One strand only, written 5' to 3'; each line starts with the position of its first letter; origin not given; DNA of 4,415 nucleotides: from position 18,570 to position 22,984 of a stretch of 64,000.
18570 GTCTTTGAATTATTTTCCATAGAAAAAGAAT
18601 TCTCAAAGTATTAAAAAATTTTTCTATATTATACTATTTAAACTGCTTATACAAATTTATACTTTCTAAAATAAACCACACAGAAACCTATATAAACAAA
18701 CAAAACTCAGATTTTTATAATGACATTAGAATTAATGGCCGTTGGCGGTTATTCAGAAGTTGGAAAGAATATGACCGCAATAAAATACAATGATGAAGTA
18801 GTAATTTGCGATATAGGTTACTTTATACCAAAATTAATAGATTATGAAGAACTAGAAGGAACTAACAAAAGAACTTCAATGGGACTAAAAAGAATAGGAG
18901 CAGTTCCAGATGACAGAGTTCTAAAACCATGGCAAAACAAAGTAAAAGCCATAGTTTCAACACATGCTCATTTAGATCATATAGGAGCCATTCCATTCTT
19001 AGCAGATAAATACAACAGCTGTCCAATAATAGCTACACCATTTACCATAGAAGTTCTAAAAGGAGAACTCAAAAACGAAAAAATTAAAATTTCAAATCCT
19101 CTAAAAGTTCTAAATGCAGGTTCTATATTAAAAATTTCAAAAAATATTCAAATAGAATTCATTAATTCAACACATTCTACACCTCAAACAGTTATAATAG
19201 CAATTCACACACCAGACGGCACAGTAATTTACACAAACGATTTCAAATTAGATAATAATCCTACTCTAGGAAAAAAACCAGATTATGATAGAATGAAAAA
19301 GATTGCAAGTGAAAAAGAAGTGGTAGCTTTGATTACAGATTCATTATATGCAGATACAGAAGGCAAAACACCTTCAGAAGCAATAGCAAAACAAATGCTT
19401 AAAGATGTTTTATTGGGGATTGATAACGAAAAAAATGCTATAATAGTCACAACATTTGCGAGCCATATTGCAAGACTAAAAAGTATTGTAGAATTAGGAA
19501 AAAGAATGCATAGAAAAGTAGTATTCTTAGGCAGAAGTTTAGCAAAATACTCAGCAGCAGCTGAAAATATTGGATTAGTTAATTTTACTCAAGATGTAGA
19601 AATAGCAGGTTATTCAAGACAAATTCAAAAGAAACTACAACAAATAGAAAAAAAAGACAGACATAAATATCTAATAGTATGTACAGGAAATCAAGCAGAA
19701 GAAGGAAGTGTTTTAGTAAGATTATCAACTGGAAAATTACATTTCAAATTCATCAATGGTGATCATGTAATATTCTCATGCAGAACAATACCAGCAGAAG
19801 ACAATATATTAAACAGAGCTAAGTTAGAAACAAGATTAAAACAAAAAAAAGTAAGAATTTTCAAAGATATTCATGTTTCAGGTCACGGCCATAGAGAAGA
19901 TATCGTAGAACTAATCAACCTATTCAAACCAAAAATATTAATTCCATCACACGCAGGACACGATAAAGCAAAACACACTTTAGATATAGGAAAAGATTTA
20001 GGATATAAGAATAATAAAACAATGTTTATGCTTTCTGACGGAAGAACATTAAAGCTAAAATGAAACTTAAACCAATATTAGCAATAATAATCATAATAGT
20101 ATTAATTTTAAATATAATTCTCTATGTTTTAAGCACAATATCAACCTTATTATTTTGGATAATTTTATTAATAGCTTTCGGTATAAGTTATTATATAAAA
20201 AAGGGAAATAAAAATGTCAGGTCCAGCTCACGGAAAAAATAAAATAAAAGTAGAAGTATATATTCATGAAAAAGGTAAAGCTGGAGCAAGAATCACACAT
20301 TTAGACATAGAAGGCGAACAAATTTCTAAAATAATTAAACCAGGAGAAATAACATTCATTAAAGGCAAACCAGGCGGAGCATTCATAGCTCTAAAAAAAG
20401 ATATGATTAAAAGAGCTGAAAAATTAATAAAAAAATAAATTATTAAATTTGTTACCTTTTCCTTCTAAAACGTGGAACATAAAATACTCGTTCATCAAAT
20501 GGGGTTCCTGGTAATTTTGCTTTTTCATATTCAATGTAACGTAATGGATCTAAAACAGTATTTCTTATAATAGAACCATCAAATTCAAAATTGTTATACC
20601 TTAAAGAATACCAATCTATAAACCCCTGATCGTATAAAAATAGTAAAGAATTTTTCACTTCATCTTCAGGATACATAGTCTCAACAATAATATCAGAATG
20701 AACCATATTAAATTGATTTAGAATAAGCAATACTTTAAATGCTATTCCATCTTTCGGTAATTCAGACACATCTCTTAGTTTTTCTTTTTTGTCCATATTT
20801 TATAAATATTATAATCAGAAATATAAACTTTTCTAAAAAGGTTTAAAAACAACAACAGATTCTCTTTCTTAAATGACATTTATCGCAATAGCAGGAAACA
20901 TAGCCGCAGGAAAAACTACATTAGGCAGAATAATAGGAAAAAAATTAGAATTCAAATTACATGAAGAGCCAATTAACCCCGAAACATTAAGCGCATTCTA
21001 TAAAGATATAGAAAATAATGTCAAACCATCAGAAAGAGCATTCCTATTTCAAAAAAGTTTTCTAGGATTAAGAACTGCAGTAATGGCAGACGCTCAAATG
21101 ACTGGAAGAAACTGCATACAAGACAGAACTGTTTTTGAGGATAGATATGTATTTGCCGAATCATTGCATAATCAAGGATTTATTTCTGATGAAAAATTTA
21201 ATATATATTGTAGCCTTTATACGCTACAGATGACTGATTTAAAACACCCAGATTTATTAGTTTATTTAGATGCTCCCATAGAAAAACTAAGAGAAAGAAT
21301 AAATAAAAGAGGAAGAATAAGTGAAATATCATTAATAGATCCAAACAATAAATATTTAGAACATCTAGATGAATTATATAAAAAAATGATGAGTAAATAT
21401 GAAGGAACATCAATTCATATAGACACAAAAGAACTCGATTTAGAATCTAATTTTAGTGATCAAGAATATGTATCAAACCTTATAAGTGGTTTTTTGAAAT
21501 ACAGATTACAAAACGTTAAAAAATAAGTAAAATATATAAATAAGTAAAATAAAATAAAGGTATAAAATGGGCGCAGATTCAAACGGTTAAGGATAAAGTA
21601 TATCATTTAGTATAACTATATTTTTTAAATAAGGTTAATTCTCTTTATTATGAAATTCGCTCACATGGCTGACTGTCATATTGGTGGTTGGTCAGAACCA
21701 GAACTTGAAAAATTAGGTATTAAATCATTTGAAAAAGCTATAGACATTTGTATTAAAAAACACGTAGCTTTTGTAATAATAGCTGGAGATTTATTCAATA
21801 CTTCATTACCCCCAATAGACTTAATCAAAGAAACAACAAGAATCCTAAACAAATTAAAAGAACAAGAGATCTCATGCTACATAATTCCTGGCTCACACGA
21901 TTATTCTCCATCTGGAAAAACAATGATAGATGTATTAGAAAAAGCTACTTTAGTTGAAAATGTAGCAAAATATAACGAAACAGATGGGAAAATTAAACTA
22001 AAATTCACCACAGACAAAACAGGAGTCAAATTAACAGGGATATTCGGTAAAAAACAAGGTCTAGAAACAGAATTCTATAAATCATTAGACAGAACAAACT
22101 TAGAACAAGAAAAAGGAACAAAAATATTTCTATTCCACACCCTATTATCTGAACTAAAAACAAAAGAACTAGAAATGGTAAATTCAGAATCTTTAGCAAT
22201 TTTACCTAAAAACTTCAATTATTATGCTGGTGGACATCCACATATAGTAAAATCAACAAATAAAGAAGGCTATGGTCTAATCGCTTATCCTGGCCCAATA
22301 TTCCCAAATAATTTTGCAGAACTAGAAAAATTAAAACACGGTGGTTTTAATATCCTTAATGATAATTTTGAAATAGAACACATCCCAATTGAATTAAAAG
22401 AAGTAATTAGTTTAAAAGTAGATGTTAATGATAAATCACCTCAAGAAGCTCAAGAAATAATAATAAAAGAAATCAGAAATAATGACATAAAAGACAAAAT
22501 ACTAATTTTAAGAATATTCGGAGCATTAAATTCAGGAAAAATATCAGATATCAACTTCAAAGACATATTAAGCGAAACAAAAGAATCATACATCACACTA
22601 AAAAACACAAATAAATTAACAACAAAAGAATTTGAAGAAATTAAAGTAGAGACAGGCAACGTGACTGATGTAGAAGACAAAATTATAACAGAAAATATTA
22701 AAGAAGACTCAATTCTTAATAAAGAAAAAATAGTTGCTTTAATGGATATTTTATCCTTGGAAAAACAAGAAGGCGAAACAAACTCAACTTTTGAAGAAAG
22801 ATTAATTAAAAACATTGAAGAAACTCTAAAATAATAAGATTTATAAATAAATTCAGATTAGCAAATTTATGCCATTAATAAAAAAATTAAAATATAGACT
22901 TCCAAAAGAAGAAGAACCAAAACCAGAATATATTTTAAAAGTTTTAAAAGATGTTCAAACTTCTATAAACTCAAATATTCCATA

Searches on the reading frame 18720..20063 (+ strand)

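Call 31: search_protein_families(library=pfam, proteins=[window:18720-20063:+], max_evalue=0.00001)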
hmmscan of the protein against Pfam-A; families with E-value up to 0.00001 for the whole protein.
window:18720-20063:+ (447 aa): 4 families
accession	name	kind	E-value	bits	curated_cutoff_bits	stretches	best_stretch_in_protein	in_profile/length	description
PF22505.1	RNase_J_b_CASP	-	1.7e-24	86.4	27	1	239-365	2-120/126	Ribonuclease J, beta-CASP domain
PF00753.33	Lactamase_B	-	6.1e-11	43.1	22.7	1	73-198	42-178/196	Metallo-beta-lactamase superfamily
PF12706.13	Lactamase_B_2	-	3e-09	37.2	27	1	69-176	20-144/200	Beta-lactamase superfamily domain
PF07521.17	RMMBL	-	6.4e-06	26.5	21.6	0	382-418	9-46/63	Zn-dependent metallo-hydrolase RNA specificity domain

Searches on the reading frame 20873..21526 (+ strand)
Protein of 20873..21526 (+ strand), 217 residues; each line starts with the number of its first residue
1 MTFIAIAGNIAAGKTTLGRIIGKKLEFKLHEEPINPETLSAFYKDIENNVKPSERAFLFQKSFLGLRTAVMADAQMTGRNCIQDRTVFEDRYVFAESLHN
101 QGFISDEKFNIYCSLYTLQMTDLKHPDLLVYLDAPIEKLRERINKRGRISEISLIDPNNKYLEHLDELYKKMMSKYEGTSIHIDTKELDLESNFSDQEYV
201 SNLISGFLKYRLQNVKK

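Call 84: search_protein_families(library=pfam, proteins=[window:20873-21526:+], max_evalue=0.0001)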
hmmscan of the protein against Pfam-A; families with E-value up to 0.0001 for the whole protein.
window:20873-21526:+ (217 aa): 6 families
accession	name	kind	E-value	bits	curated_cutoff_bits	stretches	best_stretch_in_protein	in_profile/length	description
PF01712.25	dNK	-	5.4e-39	134.5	27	1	4-207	1-201/203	Deoxynucleoside kinase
PF13238.12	AAA_18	-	6.2e-06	27.1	29.4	1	4-148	1-113/128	AAA domain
PF02223.23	Thymidylate_kin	-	1.5e-05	25.2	27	1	12-187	7-176/185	Thymidylate kinase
PF13189.12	Cytidylate_kin2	-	2e-05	25.3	28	1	4-181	2-162/176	Cytidylate kinase-like family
PF01202.28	SKI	-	2.8e-05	24.7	22.1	0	124-186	83-142/159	Shikimate kinase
PF00485.24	PRK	-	2.8e-05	24.5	22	0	3-137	1-140/196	Phosphoribulokinase / Uridine kinase family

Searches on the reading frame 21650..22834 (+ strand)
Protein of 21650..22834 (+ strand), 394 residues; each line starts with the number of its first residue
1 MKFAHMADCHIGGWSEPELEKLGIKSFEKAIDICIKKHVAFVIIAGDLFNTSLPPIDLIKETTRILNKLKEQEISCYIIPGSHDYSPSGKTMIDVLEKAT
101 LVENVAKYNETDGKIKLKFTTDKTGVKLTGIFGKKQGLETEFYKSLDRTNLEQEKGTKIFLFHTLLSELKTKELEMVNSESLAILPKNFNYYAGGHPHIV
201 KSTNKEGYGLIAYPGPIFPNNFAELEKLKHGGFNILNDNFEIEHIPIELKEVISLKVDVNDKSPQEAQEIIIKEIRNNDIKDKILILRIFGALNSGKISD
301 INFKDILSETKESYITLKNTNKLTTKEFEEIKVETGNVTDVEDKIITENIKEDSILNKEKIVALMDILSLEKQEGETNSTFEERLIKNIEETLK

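Call 31: search_protein_families(library=pfam, proteins=[window:21650-22834:+], max_evalue=0.00001)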
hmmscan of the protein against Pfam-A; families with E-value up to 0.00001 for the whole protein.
window:21650-22834:+ (394 aa): 2 families
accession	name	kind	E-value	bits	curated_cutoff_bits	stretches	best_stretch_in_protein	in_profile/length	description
PF00149.33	Metallophos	-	6.9e-12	46.6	21.5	1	1-199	1-190/191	Calcineurin-like phosphoesterase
PF12850.12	Metallophos_2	-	7.8e-06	26.4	27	0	1-222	1-140/154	Calcineurin-like phosphoesterase superfamily domain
